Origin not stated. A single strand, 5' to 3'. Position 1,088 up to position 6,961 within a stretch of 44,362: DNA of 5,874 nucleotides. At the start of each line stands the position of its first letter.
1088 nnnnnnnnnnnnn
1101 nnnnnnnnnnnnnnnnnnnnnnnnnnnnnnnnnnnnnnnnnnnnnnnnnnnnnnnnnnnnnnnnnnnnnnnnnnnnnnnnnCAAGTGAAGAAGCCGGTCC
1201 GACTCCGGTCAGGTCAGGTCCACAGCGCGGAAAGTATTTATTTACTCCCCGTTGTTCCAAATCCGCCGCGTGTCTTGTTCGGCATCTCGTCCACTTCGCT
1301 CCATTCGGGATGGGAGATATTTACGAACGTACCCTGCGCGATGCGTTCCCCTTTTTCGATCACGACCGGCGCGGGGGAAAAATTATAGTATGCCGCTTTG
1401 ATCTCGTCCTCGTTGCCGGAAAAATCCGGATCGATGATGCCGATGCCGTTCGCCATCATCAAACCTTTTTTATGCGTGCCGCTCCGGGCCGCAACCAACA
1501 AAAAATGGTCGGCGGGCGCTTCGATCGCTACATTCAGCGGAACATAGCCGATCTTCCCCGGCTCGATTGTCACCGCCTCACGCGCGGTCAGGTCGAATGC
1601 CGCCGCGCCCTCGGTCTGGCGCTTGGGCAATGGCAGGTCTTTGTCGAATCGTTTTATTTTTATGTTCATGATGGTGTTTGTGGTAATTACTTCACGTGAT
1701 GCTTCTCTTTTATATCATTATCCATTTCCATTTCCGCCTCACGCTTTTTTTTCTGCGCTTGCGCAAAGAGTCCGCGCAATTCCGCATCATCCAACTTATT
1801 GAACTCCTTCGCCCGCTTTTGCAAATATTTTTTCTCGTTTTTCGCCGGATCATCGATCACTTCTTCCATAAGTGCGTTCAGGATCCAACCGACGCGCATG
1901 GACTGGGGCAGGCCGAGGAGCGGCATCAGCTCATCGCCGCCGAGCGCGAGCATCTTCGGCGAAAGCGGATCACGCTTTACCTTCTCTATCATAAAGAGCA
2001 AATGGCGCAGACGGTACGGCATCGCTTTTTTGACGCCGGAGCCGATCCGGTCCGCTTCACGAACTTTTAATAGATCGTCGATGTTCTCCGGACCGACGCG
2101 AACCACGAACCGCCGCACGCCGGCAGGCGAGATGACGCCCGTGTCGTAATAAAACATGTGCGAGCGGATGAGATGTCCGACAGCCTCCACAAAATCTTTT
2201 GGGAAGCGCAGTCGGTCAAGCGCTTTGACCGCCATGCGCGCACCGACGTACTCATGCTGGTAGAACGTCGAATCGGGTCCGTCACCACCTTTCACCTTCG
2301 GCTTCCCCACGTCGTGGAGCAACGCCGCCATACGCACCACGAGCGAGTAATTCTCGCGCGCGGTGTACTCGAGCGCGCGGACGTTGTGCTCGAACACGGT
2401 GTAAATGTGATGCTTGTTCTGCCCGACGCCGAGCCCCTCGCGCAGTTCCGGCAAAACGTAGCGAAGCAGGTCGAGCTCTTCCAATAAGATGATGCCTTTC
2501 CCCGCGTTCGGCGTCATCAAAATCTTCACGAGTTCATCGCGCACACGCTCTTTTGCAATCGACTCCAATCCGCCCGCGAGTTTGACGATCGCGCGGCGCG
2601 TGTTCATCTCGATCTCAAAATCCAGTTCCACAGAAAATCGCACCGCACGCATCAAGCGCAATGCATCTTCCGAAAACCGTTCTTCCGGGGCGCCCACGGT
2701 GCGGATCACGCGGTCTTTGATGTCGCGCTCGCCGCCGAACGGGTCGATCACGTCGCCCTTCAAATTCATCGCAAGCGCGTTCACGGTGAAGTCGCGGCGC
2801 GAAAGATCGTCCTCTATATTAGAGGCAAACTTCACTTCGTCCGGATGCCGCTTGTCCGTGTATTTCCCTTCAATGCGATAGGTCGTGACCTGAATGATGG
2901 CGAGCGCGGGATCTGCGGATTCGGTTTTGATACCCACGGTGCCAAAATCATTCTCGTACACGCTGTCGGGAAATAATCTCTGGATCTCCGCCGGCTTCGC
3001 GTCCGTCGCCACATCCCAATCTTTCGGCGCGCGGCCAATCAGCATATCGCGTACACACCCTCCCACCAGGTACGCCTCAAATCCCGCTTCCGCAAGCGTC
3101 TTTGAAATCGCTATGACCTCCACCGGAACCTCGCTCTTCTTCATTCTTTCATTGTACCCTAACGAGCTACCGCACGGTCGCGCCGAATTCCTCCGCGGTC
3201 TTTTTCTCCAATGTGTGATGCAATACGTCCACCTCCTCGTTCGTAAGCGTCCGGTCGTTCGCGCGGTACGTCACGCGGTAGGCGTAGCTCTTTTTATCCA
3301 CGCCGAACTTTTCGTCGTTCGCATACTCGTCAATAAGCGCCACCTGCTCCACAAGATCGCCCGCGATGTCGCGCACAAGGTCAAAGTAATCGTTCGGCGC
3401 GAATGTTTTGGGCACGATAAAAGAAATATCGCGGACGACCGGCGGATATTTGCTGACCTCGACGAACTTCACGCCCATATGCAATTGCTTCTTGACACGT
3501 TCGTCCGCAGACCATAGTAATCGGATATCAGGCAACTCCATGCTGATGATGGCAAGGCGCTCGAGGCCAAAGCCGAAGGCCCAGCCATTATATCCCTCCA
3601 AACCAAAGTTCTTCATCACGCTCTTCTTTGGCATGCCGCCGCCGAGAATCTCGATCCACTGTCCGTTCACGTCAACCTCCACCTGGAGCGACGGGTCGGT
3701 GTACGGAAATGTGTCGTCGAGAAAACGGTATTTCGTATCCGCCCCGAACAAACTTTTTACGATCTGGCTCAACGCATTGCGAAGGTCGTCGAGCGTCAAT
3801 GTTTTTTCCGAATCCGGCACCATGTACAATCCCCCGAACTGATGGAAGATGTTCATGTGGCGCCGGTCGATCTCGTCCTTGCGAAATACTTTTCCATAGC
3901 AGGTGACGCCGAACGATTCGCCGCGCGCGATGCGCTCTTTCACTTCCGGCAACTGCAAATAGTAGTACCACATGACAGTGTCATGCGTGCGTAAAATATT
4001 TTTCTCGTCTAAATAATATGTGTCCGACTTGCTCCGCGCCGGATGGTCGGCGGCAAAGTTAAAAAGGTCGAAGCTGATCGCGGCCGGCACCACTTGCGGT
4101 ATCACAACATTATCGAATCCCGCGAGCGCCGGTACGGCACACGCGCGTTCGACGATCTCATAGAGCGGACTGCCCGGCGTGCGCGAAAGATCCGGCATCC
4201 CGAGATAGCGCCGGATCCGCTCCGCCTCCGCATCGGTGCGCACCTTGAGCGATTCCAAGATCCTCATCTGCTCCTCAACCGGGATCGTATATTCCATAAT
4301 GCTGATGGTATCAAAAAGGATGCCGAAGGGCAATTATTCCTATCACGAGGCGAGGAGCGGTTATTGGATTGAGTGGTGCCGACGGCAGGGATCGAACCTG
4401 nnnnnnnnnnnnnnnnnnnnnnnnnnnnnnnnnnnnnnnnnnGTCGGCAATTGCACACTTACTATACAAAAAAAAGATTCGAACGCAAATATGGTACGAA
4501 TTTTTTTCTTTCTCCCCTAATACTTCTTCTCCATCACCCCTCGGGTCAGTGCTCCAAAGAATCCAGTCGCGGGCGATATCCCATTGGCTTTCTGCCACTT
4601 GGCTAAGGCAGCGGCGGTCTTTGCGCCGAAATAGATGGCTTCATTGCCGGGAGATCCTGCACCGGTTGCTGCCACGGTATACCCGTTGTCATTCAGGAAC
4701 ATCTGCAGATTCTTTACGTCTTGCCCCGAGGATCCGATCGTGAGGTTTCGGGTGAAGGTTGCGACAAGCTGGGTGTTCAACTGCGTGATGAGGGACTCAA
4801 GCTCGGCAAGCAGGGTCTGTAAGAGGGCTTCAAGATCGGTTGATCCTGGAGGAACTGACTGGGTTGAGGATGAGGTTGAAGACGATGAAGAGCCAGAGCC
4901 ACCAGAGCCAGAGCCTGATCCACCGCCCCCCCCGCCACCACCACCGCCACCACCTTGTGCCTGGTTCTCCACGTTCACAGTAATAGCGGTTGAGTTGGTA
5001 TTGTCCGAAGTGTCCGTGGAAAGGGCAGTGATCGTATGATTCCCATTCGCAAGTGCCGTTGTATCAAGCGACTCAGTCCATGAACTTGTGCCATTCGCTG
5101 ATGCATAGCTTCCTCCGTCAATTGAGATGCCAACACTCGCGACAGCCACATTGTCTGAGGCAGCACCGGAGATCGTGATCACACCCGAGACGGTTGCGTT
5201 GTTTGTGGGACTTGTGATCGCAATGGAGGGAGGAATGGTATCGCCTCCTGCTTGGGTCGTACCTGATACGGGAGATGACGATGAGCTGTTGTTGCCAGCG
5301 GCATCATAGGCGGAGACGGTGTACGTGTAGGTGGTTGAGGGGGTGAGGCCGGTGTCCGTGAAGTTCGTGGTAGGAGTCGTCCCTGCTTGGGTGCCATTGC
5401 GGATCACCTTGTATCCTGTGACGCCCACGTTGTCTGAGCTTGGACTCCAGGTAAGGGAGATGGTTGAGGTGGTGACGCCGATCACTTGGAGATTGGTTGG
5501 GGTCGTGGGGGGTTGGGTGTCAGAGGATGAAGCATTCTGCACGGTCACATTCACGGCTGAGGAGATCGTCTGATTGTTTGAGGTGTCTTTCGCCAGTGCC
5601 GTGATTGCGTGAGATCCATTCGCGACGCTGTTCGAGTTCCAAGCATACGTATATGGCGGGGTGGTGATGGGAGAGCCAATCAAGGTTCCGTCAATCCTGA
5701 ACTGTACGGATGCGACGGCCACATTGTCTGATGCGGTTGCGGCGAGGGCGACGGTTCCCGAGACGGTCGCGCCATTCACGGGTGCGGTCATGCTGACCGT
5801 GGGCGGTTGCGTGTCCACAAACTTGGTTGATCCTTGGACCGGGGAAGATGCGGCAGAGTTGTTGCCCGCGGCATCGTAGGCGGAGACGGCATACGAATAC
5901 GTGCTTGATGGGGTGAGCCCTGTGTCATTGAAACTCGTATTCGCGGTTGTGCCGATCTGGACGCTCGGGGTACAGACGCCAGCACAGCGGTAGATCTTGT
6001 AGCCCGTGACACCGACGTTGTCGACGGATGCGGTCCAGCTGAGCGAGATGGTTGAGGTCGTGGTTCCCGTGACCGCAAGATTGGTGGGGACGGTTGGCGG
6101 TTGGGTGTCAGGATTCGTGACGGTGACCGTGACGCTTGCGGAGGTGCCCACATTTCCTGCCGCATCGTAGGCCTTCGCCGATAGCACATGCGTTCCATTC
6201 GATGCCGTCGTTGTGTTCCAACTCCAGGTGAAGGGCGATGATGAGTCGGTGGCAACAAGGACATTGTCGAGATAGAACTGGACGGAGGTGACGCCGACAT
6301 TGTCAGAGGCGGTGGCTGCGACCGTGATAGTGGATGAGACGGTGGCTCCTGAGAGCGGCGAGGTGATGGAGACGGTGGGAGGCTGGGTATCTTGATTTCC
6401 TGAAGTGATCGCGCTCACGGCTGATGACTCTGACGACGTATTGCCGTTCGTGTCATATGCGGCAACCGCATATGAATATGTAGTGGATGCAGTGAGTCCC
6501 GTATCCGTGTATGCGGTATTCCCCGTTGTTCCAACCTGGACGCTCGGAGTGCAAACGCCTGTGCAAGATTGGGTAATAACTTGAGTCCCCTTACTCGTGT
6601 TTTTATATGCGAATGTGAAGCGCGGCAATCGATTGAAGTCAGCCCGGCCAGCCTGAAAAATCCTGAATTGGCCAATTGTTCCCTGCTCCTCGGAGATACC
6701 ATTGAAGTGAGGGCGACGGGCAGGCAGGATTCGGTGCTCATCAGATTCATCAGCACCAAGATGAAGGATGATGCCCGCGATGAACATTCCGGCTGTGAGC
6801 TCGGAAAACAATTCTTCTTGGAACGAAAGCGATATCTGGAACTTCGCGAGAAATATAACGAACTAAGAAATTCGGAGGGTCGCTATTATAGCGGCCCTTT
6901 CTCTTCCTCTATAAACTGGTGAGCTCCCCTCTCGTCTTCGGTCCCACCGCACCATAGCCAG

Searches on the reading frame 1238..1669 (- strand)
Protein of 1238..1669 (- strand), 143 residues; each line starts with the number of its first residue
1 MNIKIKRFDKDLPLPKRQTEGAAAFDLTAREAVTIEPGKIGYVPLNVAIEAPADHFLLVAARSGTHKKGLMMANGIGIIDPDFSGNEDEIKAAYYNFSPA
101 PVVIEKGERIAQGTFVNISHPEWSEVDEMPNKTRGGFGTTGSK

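Call 12: search_protein_families(library=pfam, proteins=[window:1238-1669:-], max_evalue=0.01)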
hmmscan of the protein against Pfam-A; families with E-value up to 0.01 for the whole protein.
window:1238-1669:- (143 aa): 2 families
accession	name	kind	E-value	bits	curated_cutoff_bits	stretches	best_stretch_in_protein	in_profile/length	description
PF00692.24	dUTPase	-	1.2e-22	80.5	22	1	12-140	3-128/129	dUTPase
PF22769.1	DCD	-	6.3e-07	30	27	1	26-115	64-150/153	dCTP deaminase-like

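Call 76: list_cluster_members(proteins=[window:1238-1669:-, window:1687-3144:-, window:29591-31036:+, window:31083-31868:-, window:35889-36893:-, window:36959-37828:-, window:37872-42737:-, window:35332-35895:+])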
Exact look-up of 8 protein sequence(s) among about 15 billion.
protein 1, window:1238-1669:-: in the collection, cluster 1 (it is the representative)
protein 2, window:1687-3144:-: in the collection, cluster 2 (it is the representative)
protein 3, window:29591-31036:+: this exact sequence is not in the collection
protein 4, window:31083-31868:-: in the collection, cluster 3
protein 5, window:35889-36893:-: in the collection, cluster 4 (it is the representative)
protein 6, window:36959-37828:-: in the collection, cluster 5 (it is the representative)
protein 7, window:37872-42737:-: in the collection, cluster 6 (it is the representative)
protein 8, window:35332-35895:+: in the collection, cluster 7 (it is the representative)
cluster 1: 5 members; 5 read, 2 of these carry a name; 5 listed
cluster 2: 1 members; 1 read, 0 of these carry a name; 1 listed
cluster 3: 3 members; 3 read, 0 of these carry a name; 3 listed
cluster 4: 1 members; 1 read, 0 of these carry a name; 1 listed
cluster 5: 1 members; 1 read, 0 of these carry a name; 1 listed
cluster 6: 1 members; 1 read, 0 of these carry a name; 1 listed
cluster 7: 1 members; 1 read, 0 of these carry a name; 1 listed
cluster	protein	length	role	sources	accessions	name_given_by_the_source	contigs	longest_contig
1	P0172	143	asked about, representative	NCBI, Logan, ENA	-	-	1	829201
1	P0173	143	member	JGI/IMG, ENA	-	dUTP pyrophosphatase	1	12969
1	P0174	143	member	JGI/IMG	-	dUTP pyrophosphatase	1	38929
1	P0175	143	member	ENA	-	-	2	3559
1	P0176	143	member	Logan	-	-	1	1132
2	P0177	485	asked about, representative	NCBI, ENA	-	-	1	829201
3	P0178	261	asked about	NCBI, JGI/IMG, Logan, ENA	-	-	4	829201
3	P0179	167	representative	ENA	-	-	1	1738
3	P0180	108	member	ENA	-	-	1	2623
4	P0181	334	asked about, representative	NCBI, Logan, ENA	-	-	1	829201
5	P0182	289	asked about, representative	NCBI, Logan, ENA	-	-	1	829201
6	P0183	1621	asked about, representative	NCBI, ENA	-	-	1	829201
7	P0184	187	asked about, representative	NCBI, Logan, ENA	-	-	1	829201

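Call 77: find_encoding_contigs(protein=P0178, flank=10000, max_places=6)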
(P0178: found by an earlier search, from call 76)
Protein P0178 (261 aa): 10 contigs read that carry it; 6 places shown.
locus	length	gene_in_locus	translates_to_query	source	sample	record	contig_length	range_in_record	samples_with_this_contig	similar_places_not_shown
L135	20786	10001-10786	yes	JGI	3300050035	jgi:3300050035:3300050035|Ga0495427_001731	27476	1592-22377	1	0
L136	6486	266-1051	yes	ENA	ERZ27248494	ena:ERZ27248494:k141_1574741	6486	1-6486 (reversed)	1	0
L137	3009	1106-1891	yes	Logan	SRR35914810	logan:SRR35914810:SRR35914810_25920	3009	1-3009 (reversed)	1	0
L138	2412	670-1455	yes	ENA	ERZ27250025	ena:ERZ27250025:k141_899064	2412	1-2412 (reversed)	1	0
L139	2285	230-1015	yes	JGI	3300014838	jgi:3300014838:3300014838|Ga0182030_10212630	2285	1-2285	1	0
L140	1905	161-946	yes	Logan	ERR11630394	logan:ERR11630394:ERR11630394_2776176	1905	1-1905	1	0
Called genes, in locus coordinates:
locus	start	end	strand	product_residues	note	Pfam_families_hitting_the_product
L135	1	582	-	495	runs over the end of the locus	PF01425:Amidase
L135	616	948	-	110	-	PF02686:GatC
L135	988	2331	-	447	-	PF21799:MurD-like_N (weak), PF08245:Mur_ligase_M, PF02875:Mur_ligase_C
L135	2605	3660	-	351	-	PF02661:Fic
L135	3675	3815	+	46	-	-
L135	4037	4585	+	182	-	PF13238:AAA_18 (weak), PF02223:Thymidylate_kin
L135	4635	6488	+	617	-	PF13439:Glyco_transf_4, PF00534:Glycos_transf_1 (weak), PF13692:Glyco_trans_1_4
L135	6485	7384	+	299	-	PF00535:Glycos_transf_2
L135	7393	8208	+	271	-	PF05401:NodS (weak), PF01209:Ubie_methyltran, PF13489:Methyltransf_23, PF05175:MTS (weak), PF13847:Methyltransf_31, PF08241:Methyltransf_11, PF08242:Methyltransf_12, PF13649:Methyltransf_25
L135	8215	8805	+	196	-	-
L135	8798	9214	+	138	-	PF00293:NUDIX, PF14815:NUDIX_4 (weak)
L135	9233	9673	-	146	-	PF00293:NUDIX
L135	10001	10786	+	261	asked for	PF18928:DUF5677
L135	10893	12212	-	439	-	PF00239:Resolvase, PF07508:Recombinase, PF13408:Zn_ribbon_recom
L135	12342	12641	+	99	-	PF13384:HTH_23, PF06056:Terminase_5, PF13518:HTH_28, PF13551:HTH_29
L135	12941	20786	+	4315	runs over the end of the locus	?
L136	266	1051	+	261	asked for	PF18928:DUF5677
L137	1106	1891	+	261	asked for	PF18928:DUF5677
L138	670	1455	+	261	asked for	PF18928:DUF5677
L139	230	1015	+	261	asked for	PF18928:DUF5677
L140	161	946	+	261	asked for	PF18928:DUF5677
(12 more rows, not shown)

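Call 88: find_encoding_contigs(protein=P0181, flank=10000, max_places=3)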
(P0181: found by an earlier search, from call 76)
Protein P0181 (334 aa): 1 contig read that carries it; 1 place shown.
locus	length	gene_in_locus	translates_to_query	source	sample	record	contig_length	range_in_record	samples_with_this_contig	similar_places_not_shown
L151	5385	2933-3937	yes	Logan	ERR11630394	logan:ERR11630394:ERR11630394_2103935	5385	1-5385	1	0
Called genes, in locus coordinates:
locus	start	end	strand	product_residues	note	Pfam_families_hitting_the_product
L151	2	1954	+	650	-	?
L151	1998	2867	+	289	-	PF06790:UPF0259 (weak)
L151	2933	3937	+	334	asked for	-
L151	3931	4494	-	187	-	-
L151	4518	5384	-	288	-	?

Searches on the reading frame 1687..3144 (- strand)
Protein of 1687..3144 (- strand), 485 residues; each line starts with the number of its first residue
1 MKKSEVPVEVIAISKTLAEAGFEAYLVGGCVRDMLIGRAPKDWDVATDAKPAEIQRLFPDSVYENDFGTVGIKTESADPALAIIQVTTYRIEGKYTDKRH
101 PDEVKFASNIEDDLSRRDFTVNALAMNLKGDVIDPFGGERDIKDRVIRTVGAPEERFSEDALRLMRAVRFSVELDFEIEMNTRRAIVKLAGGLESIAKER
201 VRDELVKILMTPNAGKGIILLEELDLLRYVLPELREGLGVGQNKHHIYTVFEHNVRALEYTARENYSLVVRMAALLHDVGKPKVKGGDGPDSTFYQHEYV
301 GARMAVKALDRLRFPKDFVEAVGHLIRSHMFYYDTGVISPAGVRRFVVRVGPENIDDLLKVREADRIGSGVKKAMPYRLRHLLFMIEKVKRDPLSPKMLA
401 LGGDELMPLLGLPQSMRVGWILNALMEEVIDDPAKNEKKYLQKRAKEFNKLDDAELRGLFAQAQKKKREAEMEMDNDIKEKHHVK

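Call 9: search_protein_families(library=pfam, proteins=[window:1687-3144:-], max_evalue=0.001)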
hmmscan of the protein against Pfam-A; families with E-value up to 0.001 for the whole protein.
window:1687-3144:- (485 aa): 3 families
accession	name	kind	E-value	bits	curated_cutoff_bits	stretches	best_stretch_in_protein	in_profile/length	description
PF01743.26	PolyA_pol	-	4.4e-38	130.9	23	1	24-148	1-126/126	Poly A polymerase head domain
PF12627.12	PolyA_pol_RNAbd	-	8.2e-19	67.6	22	1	175-235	1-61/64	Probable RNA and SrmB- binding site of polymerase A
PF01966.28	HD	-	4.4e-11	43.5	22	1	251-366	2-112/116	HD domain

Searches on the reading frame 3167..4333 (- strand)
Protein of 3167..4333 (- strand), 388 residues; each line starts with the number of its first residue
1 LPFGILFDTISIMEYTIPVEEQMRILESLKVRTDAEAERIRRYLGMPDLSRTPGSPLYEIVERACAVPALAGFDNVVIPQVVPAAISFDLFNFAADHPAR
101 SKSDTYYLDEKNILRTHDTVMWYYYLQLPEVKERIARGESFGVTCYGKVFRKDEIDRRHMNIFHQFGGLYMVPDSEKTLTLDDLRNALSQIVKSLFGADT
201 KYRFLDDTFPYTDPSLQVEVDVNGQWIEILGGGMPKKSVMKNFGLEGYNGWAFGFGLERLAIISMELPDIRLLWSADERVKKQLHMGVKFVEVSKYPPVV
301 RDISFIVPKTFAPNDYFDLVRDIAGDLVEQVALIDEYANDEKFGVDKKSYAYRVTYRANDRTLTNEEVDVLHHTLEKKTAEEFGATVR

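Call 9: search_protein_families(library=pfam, proteins=[window:3167-4333:-], max_evalue=0.001)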
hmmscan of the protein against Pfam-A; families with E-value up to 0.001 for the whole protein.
window:3167-4333:- (388 aa): 2 families
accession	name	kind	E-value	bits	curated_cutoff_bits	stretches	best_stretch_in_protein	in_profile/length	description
PF01409.25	tRNA-synt_2d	-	1.1e-49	169.6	19.8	1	56-283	18-245/246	tRNA synthetases class II core domain (F)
PF03147.19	FDX-ACB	-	1.7e-25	89.7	31.1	1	294-388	1-94/94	Ferredoxin-fold anticodon binding domain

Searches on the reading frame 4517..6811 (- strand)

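Call 9: search_protein_families(library=pfam, proteins=[window:4517-6811:-], max_evalue=0.001)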
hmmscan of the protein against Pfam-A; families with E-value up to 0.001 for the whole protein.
window:4517-6811:- (764 aa): 8 families
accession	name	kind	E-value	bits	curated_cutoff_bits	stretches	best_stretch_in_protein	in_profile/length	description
PF17957.7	Big_7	-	8.5e-53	177.3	24.1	3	145-212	1-70/70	Bacterial Ig domain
PF00041.27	fn3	-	6.9e-24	84.3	25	2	437-516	2-82/84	Fibronectin type III domain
PF19077.6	Big_13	-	4.9e-12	46.7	27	1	161-231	30-100/102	Bacterial Ig-like domain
PF01471.23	PG_binding_1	-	4e-09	36.9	23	1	695-760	1-57/57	Putative peptidoglycan binding domain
PF25788.1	Ig_Rha78A_N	-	1.2e-07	32.3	27.4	0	248-329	13-101/105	Rha78A-like, N-terminal immunoglobulin domain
PF10648.15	Gmad2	-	1e-05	26.1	25.7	0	530-604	2-85/86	Immunoglobulin-like domain of bacterial spore germination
PF25059.1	FN3_DSCAM-DSCAML_C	-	3.1e-05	24.7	39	0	479-528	42-89/89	DSCAM/DSCAML C-terminal Fn3-like domain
PF13750.12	Big_3_3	-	0.00035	20.7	27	0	387-436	3-47/157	Bacterial Ig-like domain (group 3)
